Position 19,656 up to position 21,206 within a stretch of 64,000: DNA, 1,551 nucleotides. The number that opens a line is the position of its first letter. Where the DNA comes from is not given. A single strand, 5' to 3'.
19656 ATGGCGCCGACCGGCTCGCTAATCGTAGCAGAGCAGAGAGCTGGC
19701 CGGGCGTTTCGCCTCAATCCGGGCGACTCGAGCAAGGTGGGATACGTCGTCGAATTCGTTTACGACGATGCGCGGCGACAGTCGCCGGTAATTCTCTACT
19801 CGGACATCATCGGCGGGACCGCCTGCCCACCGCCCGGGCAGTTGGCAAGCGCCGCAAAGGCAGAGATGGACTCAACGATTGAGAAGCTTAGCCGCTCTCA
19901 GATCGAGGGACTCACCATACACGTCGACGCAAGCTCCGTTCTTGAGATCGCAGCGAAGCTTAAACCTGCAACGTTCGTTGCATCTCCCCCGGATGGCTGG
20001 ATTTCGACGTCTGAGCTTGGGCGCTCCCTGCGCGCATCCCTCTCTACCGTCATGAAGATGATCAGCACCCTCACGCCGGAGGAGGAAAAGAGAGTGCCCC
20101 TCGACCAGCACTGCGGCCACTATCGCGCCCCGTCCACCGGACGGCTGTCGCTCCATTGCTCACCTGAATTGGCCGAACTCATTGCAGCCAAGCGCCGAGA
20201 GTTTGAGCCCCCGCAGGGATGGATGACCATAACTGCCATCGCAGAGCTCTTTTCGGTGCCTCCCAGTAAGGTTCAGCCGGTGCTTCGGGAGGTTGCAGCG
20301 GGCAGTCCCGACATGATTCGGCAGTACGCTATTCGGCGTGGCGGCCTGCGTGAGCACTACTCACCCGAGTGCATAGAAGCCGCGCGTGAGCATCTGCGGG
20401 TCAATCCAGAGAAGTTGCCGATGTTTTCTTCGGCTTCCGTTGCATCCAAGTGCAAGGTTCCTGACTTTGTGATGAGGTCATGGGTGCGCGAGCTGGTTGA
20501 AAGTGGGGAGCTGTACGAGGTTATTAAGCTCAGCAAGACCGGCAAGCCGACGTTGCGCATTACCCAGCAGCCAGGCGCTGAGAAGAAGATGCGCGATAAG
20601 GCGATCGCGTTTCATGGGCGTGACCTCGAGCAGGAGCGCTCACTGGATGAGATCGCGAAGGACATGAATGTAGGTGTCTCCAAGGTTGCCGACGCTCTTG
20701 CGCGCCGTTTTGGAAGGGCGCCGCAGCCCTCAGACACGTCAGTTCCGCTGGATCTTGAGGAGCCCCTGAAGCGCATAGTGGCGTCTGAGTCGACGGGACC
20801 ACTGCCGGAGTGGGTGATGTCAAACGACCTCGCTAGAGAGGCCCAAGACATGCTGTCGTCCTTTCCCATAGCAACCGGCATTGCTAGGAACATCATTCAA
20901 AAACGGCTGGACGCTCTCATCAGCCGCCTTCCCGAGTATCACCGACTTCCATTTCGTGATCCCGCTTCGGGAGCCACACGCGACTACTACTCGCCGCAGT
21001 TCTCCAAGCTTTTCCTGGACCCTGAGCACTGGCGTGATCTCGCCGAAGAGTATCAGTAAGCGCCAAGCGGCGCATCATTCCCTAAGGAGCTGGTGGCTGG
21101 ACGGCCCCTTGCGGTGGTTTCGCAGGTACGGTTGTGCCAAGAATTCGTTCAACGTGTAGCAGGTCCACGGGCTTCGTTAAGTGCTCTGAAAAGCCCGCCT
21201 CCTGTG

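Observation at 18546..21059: SF2 DEAH helicase fused to a ~400-aa domain with no recognisable motifs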

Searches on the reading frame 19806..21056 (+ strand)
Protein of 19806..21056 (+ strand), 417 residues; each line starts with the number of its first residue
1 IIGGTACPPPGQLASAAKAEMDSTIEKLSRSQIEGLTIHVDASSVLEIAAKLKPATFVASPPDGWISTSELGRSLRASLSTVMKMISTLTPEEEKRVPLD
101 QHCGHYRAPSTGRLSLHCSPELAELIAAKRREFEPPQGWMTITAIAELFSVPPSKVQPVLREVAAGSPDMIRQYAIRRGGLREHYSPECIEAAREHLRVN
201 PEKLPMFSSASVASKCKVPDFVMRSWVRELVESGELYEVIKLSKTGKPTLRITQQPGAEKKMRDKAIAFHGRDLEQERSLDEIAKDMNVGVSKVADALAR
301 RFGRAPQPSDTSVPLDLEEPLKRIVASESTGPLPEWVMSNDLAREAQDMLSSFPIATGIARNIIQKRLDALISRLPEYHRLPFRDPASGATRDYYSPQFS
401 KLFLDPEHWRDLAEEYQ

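Call 15: search_protein_families(library=pfam, proteins=[window:19806-21056:+], max_evalue=10)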
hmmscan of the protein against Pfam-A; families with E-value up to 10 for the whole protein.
window:19806-21056:+ (417 aa): 8 families
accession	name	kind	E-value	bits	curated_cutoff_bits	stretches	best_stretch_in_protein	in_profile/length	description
PF21531.3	Rv2175c_wHTH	-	0.0029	18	27.1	2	139-162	15-38/57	DNA-binding protein Rv2175c, wHTH domain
PF01402.27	RHH_1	-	0.019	15.4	20.5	1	113-139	1-27/39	Ribbon-helix-helix protein, copG family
PF12728.13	HTH_17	-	0.084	13.6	27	0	139-157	1-19/51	Helix-turn-helix domain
PF09339.16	HTH_IclR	-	0.14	12.4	22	1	138-160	18-39/52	IclR helix-turn-helix domain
PF13551.12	HTH_29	-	0.16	12.5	28.1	0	274-300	8-35/64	Winged helix-turn helix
PF01978.25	TrmB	-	0.22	11.8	25.6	0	138-162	21-45/68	Sugar-specific transcriptional regulator TrmB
PF08281.18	Sigma70_r4_2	-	0.35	11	25.7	1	277-300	26-49/54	Sigma-70, region 4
PF01325.25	Fe_dep_repress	-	0.7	10.6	26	1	64-90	21-47/60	Iron dependent repressor, N-terminal DNA binding domain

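Call 23: search_protein_representatives(protein=window:19806-21056:+)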
Query: 417 residues. Proteins with E-value up to 0.001 (for the whole library): 249; up to 1e-10: 137; up to 1e-30: 15. The best 150 are listed.
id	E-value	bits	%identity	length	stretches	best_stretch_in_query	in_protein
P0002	1.7e-97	343.6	44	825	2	1-348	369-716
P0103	1.6e-48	182.4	29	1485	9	62-199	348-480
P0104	3.9e-46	174.5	27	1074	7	60-205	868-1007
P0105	1.9e-42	162.3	26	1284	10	30-197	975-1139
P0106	1.2e-40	156.4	29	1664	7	53-200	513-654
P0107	5.1e-40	154.4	24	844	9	61-163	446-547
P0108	1.3e-39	153.0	26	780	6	62-197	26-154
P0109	3.6e-39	151.6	28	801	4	33-197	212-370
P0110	1.6e-35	139.5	26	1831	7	62-225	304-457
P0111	2.6e-35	138.9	26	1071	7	48-202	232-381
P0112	1.1e-33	133.5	24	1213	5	58-197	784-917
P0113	4.1e-32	128.3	29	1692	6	61-198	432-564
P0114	4.6e-32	128.2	29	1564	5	60-197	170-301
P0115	4.8e-32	128.1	26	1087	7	61-197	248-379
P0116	3.5e-31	125.3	28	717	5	59-199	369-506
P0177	9.3e-16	74.5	30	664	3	60-195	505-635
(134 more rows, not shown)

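Call 31: search_protein_families(library=pfam, proteins=[P0177, P0107], max_evalue=0.01)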
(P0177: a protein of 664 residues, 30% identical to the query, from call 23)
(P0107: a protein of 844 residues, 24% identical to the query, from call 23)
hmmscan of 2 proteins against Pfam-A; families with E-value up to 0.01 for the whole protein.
P0177 (664 aa): 2 families
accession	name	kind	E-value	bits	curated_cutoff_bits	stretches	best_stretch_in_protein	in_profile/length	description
PF13551.12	HTH_29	-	1.7e-05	25.3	28.1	0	445-492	15-62/64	Winged helix-turn helix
PF12872.13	OST-HTH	-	0.0065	16.7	23.8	0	370-387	16-33/71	OST-HTH/LOTUS domain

P0107 (844 aa): 9 families
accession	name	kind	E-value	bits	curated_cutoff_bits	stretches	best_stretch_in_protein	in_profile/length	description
PF18731.6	HEPN_Swt1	-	1.8e-05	25.4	27.5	0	70-115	5-50/115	Swt1-like HEPN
PF20015.4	VMAP-M12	-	5.6e-05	23.6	27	0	395-444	31-77/136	vWA-MoxR associated protein middle region (VMAP-M) 12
PF14502.12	HTH_41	-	0.00011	22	25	0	96-117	11-32/48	Helix-turn-helix domain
PF01250.22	Ribosomal_S6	-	0.00016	22.2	27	0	461-489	14-42/90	Ribosomal protein S6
PF08891.16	YfcL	-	0.00026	21.7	25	0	531-563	42-74/83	YfcL protein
PF13730.12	HTH_36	-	0.00027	21.1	25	0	818-841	25-48/55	Helix-turn-helix domain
PF11549.13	Sec31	-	0.0013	19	25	0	225-247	18-39/50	Protein transport protein SEC31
PF13416.11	SBP_bac_8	-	0.007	16.6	27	0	585-616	100-131/279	Bacterial extracellular solute-binding protein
PF09743.14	E3_UFM1_ligase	-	0.0092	16.1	23.2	0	375-406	68-99/272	E3 UFM1-protein ligase 1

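Call 45: predict_structure(alignment_id=A2)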
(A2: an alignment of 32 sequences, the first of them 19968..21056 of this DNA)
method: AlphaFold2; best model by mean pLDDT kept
length: 363 residues; sequences in the alignment: 32
mean_pLDDT: 91.3   pTM: 0.77
mean pLDDT of the five models: 91.3, 90.4, 88.6, 87.3, 86.6
residues with pLDDT >= 90: 257; 70-90: 102; 50-70: 2; < 50: 2
segments of 3 or more residues with pLDDT < 50: none
pLDDT, mean of each block of 10 residues (from residue 1): 76 95 90 83 85 91 95 91 97 93 96 96 88 97 93 94 94 95 93 94 92 95 94 94 90 85 88 83 95 92 88 93 91 92 95 87 82
secondary structure, 60 per line:
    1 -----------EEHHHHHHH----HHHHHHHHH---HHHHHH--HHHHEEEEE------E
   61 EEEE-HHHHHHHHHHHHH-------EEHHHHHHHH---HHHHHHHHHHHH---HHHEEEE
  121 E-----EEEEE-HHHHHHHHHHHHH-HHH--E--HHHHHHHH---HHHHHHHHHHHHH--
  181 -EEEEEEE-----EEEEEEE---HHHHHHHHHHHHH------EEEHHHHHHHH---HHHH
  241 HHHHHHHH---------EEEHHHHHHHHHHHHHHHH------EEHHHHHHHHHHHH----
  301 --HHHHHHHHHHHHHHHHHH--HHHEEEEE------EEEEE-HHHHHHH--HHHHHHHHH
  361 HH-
elements in order: H14-20 H25-33 H37-42 H45-48 E49-53 E60-64 H66-78 H88-95 H99-110 E117-121 E127-131 H133-145 H155-162 H166-178 E182-188 E194-200 H204-216 E223-225 H226-233 H237-248 E258-260 H261-276 H285-296 H303-320 E326-330 E337-341 H343-349 H352-362

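Call 48: fold_search(model_id=the predicted structure, library=pdb)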
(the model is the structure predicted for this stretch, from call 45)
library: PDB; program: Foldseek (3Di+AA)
matches with E <= 10: 664; with E <= 0.001: 0
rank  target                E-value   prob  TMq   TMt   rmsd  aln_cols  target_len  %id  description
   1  7ast_X                3.1e-02  0.16  0.11  0.09  22.7       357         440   11  Apo Human RNA Polymerase III (released 2020-12-23)
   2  9a5c_B                5.5e-02  0.51  0.13  0.20  25.4       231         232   10  Integrative model of GLPD-DNAD by crosslinking MS and deep learning (released 2024-09-18)
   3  8ebu_D                6.8e-02  0.10  0.12  0.11  26.0       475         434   10  XPC release from Core7-XPA-DNA (Cy5) (released 2023-04-19)
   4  5y5x_N                1.4e-01  0.08  0.12  0.08  40.0       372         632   14  V/A-type ATPase/synthase from Thermus thermophilus, rotational state 1 (released 2018-01-17)
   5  9gy4_E                1.5e-01  0.08  0.13  0.09  23.5       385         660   11  60S ribosomal subunit in complex with E3-UFM1 ligase and RQC machinery components NEMF and LTN1 (Composite map) (released 2025-05-14)
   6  8co1_A1               1.7e-01  0.09  0.10  0.07  29.2       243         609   10  Type II Secretion System (released 2024-04-10)
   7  8ebt_D                1.8e-01  0.09  0.14  0.12  26.9       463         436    8  XPA repositioning Core7 of TFIIH relative to XPC-DNA lesion (Cy5) (released 2023-04-19)
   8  4cdg_A                2.2e-01  0.20  0.10  0.06  24.2       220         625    9  Crystal structure of the Bloom's syndrome helicase BLM in complex with Nanobody (released 2013-11-13)
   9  4pjm                  2.4e-01  0.35  0.14  0.08   8.3       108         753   16  Myosin VI motor domain in the Pi release state, space group P212121 - soaked with PO4 - located in the active site (released 2015-04-29)
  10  2z99                  2.5e-01  0.18  0.10  0.19  17.9       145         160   17  Crystal Structure of ScpB from Mycobacterium tuberculosis (released 2007-10-09)
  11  7a6h_O                3.1e-01  0.11  0.14  0.11  24.0       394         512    8  Cryo-EM structure of human apo RNA Polymerase III (released 2021-02-03)
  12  7z0h_O                3.1e-01  0.06  0.12  0.09  29.9       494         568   12  Structure of yeast RNA Polymerase III-Ty1 integrase complex at 2.6 A (focus subunit AC40). (released 2023-04-05)
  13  9i2f_A                3.5e-01  0.03  0.10  0.08  25.0       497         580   10  Cryo-EM structure of retron Eco2 (Ec67) (released 2026-02-04)
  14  1p4x                  3.9e-01  0.10  0.14  0.18  22.2       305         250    7  Crystal structure of SarS protein from Staphylococcus Aureus (released 2003-07-08)
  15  4pfo                  4.3e-01  0.10  0.14  0.08  26.6       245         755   11  Myosin VI motor domain in the Pi release state, space group P212121 (released 2015-04-29)
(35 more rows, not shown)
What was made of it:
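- Closest known: Tandem wHTH modules of BREX proteins. Same: These proteins appear among the weak fold hits (call 48).
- Multi-winged-helix proteins also appear among weak PDB hits (call 48). Weak fold hits of the tail include multi-winged-helix transcription factors: Pol III RPC3/C82, TFIIE and TFIIH subunits (call 48).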

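Call 53: search_protein_families(library=phrogs, proteins=[window:19968-21056:+], max_evalue=0.001)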
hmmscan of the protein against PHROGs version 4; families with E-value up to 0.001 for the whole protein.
window:19968-21056:+ (363 aa): 0 families

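Call 75: list_cluster_members(proteins=[P0103, P0104, P0105, P0106, P0107, P0108, P0110, P0111, P0113, P0116])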
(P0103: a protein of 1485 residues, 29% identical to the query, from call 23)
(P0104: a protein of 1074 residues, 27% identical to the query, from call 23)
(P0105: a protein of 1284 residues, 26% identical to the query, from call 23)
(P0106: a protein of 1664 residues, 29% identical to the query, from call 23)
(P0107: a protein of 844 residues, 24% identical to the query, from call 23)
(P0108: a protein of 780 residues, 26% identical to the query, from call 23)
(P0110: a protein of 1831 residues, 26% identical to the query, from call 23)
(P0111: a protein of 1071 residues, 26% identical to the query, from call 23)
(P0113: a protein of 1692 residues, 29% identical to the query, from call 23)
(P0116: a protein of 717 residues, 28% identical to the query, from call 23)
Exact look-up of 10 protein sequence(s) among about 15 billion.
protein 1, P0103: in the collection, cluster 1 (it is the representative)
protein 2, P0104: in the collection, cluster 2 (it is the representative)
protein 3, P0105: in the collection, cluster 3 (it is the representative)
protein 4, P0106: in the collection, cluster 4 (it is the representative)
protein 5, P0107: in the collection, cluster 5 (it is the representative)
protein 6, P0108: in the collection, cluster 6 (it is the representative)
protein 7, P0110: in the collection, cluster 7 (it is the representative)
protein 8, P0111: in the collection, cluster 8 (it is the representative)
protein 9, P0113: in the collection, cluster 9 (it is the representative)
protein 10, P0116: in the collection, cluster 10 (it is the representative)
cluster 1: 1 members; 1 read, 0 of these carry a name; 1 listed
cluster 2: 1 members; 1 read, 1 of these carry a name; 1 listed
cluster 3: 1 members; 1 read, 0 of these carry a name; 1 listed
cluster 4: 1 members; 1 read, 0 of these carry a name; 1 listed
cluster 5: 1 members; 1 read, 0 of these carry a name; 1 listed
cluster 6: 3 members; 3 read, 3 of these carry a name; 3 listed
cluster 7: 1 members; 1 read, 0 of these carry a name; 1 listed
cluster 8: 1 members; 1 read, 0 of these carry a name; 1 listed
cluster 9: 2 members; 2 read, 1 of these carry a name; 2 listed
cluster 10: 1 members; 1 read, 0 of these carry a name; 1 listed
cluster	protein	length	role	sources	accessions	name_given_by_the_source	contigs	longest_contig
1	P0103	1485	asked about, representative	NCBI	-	-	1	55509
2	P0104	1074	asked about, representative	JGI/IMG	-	hypothetical protein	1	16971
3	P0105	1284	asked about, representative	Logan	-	-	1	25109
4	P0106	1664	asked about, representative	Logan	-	-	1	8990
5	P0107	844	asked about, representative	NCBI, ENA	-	-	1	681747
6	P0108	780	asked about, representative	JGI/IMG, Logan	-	hypothetical protein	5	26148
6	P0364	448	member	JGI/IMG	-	hypothetical protein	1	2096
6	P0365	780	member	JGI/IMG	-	hypothetical protein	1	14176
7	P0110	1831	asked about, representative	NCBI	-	-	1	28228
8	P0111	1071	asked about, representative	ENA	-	-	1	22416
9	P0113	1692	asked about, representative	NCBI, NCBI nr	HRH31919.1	MAG TPA: SNF2-related protein [bacterium] | SNF2-related protein [bacterium]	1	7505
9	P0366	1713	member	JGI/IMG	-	-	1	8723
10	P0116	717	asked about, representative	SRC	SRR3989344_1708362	-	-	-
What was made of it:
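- Tried and rejected: Cluster look-ups of ten repeat proteins returned only 'hypothetical protein' or 'SNF2-related protein' as names (call 75).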

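Call 96: fold_search(model_id=the predicted structure, library=viral)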
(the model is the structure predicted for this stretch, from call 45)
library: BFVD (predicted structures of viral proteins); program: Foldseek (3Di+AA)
matches with E <= 10: 863; with E <= 0.001: 0
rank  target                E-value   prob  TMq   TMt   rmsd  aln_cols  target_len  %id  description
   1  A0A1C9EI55            1.6e-03  1.00  0.22  0.49   5.5       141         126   18  HTH DNA binding protein [Rhodococcus phage ChewyVIII]
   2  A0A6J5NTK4            2.9e-03  0.99  0.18  0.30   9.2       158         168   18  Uncharacterized protein [uncultured Caudovirales phage]
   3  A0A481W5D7            9.4e-03  0.28  0.13  0.12  37.9       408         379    8  Antirepressor protein C-terminal domain-containing protein [Fusobacterium phage Fnu1]
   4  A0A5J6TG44            1.3e-02  0.44  0.14  0.16  25.5       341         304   10  Putative DNA-binding protein [Salmonella phage vB_SenS_SB28]
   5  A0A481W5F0            1.4e-02  0.75  0.16  0.20  21.7       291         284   12  Antirepressor protein KilAC domain [Fusobacterium phage Fnu1]
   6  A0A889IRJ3            1.4e-02  0.57  0.12  0.17  18.7       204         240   15  (no name in the UniProt tables at hand)
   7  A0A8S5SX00            2.0e-02  0.33  0.14  0.18  28.5       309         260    9  Antirepressor protein [Siphoviridae sp. ctDOT22]
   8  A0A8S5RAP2            2.6e-02  0.30  0.13  0.13  24.5       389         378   10  KilA protein [virus sp. ctuZj11]
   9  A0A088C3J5            2.7e-02  0.60  0.12  0.19  19.6       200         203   10  (no name in the UniProt tables at hand)
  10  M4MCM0                3.3e-02  0.57  0.15  0.23  20.8       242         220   12  (no name in the UniProt tables at hand)
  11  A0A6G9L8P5            3.7e-02  0.35  0.13  0.20  26.2       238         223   13  (no name in the UniProt tables at hand)
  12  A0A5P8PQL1            4.3e-02  0.44  0.14  0.21  14.6       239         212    9  (no name in the UniProt tables at hand)
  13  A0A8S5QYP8            4.3e-02  0.28  0.13  0.20  23.1       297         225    9  Regulatory protein [Siphoviridae sp. ctg6Y13]
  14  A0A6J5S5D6            5.1e-02  0.20  0.13  0.14  20.6       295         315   14  Helix-turn-helix domain containing protein [uncultured Caudovirales phage]
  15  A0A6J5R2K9            5.4e-02  0.30  0.14  0.18  28.5       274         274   10  Uncharacterized protein [uncultured Caudovirales phage]
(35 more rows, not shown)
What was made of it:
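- On Winged HTH, excisionase/MerR-like class (Pfam HTH_17, MerR): The topology is met in AF2 models with pLDDT 91 (call 45), and the fold matches phage HTH DNA-binding proteins (call 96).
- Closest known: Excisionase/MerR-type winged HTH domains. Same: The best fold matches are phage HTH DNA-binding proteins, including a two-module one (call 96).
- The nearest folds are phage 'HTH DNA binding' proteins: ChewyVIII (prob 1.00, 141 columns) and Shandong1 (rmsd 3.0 over 71 columns) (call 96).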

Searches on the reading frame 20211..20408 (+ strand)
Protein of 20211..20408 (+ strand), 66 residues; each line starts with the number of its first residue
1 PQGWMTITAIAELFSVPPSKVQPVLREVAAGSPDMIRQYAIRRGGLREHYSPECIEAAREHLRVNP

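Call 60: search_solved_structures(query=A3, max_evalue=10, show_alignments=2)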
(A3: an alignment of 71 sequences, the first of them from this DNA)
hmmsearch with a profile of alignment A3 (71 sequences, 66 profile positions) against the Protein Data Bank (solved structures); distinct sequences matched with E-value up to 10: 28.
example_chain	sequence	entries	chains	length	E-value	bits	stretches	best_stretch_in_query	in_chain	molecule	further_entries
8w2s_A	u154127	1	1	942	0.1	15.9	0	24-45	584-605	HNH nuclease domain-containing protein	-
9e71_BS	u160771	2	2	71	0.12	15.7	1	16-48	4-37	Small ribosomal subunit protein eS17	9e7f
1pdn_C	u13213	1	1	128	0.15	15.4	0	10-31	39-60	PROTEIN (PRD PAIRED)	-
7bpp_A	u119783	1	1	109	0.22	14.8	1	7-42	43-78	NF5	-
8q4d_A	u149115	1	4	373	0.26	14.6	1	5-26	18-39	Putative transposase for insertion sequence element IS5376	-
8b4h_A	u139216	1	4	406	0.28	14.5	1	5-26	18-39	Putative transposase for insertion sequence element IS5376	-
8tac_A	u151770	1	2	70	0.31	14.4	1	6-40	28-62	DBP48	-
8upa_A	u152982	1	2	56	0.4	14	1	26-59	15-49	De novo designed IL-6 mimetic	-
3r0a_A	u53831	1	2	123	0.4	14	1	1-31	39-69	Putative transcriptional regulator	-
4fhr_B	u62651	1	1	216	0.47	13.8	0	15-42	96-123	Flagellar motor switch protein FliG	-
1up4_A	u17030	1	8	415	0.48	13.7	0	18-50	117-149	6-PHOSPHO-BETA-GLUCOSIDASE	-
1up6_A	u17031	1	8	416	0.49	13.7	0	18-50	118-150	6-PHOSPHO-BETA-GLUCOSIDASE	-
1up7_A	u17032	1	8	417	0.49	13.7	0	18-50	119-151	6-PHOSPHO-BETA-GLUCOSIDASE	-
1lkv_X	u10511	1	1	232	0.59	13.5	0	15-42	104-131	FLAGELLAR MOTOR SWITCH PROTEIN FLIG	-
1rq6_A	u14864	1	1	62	0.62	13.4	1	16-51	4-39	30S ribosomal protein S17e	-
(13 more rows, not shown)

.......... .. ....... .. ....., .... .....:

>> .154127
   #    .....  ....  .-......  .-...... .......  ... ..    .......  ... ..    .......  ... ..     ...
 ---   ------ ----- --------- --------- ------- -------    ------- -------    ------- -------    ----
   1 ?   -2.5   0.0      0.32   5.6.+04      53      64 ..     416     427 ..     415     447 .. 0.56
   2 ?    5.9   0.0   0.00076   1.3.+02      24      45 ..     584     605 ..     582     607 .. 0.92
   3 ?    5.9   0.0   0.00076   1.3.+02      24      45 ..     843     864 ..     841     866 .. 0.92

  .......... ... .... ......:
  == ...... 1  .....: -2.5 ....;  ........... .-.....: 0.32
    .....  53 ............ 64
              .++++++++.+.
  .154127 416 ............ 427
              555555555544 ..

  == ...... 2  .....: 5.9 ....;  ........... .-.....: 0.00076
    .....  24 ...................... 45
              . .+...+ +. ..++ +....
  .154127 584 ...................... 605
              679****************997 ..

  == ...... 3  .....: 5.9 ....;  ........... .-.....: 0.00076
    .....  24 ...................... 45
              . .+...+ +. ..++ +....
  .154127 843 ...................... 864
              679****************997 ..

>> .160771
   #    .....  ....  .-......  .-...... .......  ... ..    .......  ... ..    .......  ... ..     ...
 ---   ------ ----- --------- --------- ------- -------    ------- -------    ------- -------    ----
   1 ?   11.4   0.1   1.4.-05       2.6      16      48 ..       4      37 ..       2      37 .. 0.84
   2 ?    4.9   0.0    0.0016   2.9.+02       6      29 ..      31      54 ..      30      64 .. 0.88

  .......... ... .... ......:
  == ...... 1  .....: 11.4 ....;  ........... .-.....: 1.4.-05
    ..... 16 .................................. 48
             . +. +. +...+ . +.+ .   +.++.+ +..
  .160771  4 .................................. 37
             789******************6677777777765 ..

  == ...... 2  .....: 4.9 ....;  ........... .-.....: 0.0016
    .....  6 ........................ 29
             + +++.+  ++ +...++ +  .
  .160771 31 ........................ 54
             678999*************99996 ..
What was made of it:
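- On Winged HTH, excisionase/MerR-like class (Pfam HTH_17, MerR): The repeat profile against the PDB gives a best E of 0.1 (call 60).
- Tried and rejected: The repeat profile A3 against PDB sequences gave nothing below E = 0.1 (call 60).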

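Call 61: search_protein_families(library=pfam, alignment_id=A3, max_evalue=0.1)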
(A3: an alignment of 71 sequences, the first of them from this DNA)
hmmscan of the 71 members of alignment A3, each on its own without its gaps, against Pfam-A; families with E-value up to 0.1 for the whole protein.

A. member 1, seq(66 aa): 1 family
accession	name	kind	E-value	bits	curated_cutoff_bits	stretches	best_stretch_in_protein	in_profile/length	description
PF08829.15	AlphaC_N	-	0.021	15.2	25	1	9-45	23-58/106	Alpha C protein N terminal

B. families by the number of members that match (of 71 scanned): 48 families (the first 25 are shown)
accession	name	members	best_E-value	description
PF13551.12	HTH_29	4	0.0031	Winged helix-turn helix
PF13542.12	HTH_Tnp_ISL3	3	0.0001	Helix-turn-helix domain of transposase family ISL3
PF13384.12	HTH_23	3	0.02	Homeodomain-like domain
PF09713.15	A_thal_3526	3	0.05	Plant protein 1589 of unknown function (A_thal_3526)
PF12728.13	HTH_17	2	0.0019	Helix-turn-helix domain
PF18024.7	HTH_50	2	0.0048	Helix-turn-helix domain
PF13730.12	HTH_36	2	0.0055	Helix-turn-helix domain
PF01381.28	HTH_3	2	0.0071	Helix-turn-helix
PF00196.25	GerE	2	0.0072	Bacterial regulatory proteins, luxR family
PF08279.18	HTH_11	2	0.013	HTH domain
PF08281.18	Sigma70_r4_2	2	0.026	Sigma-70, region 4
PF13412.12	HTH_24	2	0.059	Winged helix-turn-helix DNA-binding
PF04545.22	Sigma70_r4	2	0.068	Sigma-70, region 4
PF09280.16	XPC-binding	1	5e-05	XPC-binding domain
PF13556.12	HTH_30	1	0.00015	PucR C-terminal helix-turn-helix domain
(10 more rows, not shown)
